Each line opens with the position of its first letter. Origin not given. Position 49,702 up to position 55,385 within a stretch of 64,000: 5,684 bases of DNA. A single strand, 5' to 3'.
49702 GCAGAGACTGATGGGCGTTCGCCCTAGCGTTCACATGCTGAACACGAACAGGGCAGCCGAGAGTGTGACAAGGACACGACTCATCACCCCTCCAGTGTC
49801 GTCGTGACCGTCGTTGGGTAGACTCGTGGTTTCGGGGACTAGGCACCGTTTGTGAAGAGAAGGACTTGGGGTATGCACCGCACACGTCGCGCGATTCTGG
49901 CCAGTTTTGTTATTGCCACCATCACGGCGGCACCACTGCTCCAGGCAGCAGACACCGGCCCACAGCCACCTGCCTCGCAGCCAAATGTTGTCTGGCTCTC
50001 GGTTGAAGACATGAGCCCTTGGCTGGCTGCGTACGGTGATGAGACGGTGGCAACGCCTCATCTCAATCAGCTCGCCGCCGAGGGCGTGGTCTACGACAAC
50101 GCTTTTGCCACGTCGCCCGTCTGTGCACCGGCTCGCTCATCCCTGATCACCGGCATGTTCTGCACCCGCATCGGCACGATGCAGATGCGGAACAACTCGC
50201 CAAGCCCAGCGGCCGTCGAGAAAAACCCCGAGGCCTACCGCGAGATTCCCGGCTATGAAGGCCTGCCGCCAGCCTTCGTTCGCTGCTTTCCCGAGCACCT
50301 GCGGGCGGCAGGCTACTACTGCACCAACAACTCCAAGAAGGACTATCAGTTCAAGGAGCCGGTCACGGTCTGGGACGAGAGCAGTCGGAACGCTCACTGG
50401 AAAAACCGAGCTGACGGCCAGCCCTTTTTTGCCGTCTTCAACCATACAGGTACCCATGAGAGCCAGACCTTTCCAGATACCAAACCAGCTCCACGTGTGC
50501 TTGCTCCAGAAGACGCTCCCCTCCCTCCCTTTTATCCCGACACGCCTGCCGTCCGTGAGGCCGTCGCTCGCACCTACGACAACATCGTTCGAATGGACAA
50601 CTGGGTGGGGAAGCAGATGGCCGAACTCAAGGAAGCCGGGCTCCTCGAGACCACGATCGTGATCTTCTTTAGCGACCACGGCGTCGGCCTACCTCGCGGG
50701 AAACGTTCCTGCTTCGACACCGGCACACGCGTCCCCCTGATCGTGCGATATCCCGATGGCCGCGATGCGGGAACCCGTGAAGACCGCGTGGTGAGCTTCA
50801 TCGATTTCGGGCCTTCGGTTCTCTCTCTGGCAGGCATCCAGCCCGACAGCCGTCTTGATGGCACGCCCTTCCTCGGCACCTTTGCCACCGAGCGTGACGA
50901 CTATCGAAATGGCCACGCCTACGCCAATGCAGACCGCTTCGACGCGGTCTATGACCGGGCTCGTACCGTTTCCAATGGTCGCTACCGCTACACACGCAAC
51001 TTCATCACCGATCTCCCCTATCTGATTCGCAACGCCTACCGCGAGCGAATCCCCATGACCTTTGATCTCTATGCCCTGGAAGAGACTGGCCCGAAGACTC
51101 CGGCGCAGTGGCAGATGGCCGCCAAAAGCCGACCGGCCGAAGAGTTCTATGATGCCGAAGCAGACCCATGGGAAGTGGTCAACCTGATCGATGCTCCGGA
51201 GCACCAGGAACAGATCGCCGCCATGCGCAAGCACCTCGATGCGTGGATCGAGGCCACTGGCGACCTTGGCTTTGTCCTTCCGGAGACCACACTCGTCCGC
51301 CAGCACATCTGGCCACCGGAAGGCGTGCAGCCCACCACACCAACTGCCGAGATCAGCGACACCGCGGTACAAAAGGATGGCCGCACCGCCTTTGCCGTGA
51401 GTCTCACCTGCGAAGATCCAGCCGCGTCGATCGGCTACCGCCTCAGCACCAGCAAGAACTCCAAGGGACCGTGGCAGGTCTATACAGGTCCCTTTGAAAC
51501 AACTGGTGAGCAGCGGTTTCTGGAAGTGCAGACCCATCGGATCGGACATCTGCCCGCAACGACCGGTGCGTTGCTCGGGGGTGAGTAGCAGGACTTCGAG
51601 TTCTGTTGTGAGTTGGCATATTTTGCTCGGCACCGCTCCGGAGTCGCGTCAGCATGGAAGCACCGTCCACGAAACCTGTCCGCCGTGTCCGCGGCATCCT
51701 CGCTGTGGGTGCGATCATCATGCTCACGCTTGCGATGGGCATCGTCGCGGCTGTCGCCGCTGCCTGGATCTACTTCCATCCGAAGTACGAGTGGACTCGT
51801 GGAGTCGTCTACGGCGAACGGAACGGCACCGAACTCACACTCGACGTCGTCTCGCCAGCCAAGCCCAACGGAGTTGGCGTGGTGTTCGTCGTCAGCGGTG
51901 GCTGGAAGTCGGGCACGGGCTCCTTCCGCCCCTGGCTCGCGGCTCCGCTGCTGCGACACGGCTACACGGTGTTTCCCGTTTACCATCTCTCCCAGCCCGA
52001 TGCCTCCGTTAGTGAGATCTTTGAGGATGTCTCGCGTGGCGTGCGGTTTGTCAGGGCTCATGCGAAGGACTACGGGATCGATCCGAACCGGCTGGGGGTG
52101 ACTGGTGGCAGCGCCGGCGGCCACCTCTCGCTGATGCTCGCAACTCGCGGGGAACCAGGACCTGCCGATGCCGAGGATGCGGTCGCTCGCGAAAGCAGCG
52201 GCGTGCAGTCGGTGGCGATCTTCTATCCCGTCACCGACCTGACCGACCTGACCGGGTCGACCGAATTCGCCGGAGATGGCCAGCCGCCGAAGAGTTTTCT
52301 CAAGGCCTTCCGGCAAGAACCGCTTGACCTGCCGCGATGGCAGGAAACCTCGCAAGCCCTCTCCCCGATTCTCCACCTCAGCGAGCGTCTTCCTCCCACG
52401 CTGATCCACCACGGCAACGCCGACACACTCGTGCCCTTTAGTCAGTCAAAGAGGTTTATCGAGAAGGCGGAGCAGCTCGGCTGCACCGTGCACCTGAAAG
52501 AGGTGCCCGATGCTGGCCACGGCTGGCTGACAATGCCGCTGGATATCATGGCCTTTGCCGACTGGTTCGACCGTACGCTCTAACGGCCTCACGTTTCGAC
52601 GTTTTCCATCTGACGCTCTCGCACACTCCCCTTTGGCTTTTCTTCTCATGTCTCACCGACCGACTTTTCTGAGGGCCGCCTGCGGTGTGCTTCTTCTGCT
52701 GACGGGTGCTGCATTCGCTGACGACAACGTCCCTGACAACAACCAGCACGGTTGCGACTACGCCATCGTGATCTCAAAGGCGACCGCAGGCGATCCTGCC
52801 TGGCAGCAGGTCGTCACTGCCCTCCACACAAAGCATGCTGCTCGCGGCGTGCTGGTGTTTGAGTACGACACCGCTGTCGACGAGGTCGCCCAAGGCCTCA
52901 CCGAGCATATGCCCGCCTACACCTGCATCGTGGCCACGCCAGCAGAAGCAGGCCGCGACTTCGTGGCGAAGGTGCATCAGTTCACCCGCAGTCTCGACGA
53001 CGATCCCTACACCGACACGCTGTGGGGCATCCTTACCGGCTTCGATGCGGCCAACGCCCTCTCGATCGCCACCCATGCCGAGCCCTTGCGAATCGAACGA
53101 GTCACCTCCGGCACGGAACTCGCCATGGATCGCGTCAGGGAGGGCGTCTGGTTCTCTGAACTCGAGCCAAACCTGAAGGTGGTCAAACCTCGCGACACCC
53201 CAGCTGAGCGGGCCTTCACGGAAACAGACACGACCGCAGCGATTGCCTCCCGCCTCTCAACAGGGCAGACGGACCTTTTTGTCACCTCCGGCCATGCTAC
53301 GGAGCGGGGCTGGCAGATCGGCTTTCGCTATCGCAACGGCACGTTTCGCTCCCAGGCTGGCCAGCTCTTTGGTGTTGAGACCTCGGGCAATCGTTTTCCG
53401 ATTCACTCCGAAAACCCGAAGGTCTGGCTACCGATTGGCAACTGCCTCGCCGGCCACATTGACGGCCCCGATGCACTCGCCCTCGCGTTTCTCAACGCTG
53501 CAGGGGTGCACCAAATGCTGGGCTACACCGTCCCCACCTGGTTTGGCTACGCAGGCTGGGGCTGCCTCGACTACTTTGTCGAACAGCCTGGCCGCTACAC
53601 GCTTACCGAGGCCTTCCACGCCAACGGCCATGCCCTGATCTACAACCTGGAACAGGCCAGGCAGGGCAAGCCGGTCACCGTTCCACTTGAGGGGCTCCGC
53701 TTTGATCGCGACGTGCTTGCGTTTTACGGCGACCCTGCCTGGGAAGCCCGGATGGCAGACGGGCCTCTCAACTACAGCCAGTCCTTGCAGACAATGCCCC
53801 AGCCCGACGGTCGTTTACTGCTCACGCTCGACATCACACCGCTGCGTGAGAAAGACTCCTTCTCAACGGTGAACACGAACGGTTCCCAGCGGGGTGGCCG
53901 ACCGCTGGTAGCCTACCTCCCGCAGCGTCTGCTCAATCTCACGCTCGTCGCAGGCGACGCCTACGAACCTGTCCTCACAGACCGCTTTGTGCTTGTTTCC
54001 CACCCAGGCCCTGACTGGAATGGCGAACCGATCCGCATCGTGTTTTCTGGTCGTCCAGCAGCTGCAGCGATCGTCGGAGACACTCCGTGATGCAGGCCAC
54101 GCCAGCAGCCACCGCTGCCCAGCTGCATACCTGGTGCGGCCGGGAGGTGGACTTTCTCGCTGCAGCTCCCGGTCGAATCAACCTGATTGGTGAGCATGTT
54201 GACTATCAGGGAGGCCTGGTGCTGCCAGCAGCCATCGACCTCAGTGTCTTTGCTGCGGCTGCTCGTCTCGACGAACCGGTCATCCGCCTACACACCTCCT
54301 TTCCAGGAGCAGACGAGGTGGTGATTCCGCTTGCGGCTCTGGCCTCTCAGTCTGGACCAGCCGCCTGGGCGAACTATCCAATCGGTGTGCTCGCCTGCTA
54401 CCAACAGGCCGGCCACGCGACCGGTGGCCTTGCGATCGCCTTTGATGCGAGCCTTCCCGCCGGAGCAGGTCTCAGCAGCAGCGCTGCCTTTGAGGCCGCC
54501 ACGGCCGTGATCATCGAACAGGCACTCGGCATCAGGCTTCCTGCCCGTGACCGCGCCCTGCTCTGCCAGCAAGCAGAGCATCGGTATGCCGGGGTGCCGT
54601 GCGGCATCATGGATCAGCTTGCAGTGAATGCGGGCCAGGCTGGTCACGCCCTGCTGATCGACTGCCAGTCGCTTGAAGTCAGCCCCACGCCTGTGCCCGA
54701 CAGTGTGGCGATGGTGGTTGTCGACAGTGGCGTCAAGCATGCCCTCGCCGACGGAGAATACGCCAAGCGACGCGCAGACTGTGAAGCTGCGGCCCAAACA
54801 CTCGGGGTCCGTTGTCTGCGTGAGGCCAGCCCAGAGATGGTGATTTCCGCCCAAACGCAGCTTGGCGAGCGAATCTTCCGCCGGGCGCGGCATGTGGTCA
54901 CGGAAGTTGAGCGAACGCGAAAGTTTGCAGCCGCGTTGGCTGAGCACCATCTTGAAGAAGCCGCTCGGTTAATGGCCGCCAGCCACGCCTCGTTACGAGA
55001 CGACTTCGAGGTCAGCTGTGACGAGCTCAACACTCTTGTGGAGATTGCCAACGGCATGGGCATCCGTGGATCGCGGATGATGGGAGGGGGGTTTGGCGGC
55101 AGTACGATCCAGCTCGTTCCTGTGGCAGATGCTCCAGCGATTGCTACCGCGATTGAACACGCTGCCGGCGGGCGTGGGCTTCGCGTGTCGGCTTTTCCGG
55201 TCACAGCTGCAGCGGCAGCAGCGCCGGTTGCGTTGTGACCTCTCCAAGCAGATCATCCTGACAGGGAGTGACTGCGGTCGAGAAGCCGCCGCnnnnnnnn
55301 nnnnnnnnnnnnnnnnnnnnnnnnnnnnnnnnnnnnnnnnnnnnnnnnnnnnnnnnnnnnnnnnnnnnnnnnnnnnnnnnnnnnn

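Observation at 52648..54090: Secreted orphan with a gingipain/caspase-like His-Cys dyad, translationally coupled to galK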

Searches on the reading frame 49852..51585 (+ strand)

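Call 4: search_protein_families(library=pfam, proteins=[window:49852-51585:+], max_evalue=1)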
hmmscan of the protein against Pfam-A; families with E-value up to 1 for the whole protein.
window:49852-51585:+ (578 aa): 5 families
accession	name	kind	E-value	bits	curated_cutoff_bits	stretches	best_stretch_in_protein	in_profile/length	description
PF00884.28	Sulfatase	-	4.6e-34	118.5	25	1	44-329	1-301/301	Sulfatase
PF16347.10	SGSH_C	-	3.2e-14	53.8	29.3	2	284-379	8-105/154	N-sulphoglucosamine sulphohydrolase, C-terminal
PF01663.27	Phosphodiest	-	1.1e-09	38.8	23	1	66-278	18-221/342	Type I phosphodiesterase / nucleotide pyrophosphatase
PF02995.22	DUF229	-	1.3e-05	24.6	25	1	242-278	307-343/496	Protein of unknown function (DUF229)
PF12840.13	HTH_20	-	0.14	12.6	27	0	246-267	30-50/51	Helix-turn-helix domain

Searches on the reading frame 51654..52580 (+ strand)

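Call 4: search_protein_families(library=pfam, proteins=[window:51654-52580:+], max_evalue=1)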
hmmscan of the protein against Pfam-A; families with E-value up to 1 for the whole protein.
window:51654-52580:+ (309 aa): 13 families
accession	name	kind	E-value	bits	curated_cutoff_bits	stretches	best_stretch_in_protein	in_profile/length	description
PF20434.5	BD-FAE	-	2.6e-34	119.1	26.8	1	64-271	2-214/215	BD-FAE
PF07859.19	Abhydrolase_3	-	1.3e-16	61.4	25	1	105-292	32-209/210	alpha/beta hydrolase fold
PF00326.27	Peptidase_S9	-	1.6e-14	54.3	22.6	2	231-293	127-194/213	Prolyl oligopeptidase family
PF01738.24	DLH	-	1.1e-05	25.5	21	1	237-292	134-189/217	Dienelactone hydrolase family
PF12697.13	Abhydrolase_6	-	2.2e-05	25.7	26.3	1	77-295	2-211/217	Alpha/beta hydrolase family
PF12146.15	Hydrolase_4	-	0.00038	20.3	27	1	248-289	193-232/239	Serine aminopeptidase, S33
PF12740.14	PETase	-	0.0049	16.7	28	1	74-164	54-144/263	PET hydrolase-like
PF02230.22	Abhydrolase_2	-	0.012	15.9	23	0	248-290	158-200/217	Phospholipase/Carboxylesterase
PF05448.18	AXE1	-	0.022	14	21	1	121-163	155-194/321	Acetyl xylan esterase (AXE1)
PF03959.19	FSH1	-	0.027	14.6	21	1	120-274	79-188/211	Serine hydrolase (FSH1)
PF02129.25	Peptidase_S15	-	0.059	13.5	23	0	145-171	95-121/262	X-Pro dipeptidyl-peptidase (S15 family)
PF00135.34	COesterase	-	0.068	12.5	27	1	125-161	163-199/515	Carboxylesterase family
PF05705.20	DUF829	-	0.11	12.7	25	1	233-290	167-224/242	Eukaryotic protein of unknown function (DUF829)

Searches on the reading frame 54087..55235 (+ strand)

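Call 4: search_protein_families(library=pfam, proteins=[window:54087-55235:+], max_evalue=1)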
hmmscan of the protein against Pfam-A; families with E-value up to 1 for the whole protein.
window:54087-55235:+ (383 aa): 4 families
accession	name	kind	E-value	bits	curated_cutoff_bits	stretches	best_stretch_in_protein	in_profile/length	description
PF10509.15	GalKase_gal_bdg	-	1.5e-18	66.6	23.1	1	18-60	8-49/49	Galactokinase galactose-binding signature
PF00288.32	GHMP_kinases_N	-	9.6e-17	61.4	22.3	1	96-181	1-84/87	GHMP kinases N terminal domain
PF08544.19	GHMP_kinases_C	-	1.1e-07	32.6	21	1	281-356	2-79/85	GHMP kinases C terminal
PF22700.2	MVD-like_N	-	0.06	13.4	27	1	111-154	79-122/157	Diphosphomevalonate decarboxylase-like N-terminal domain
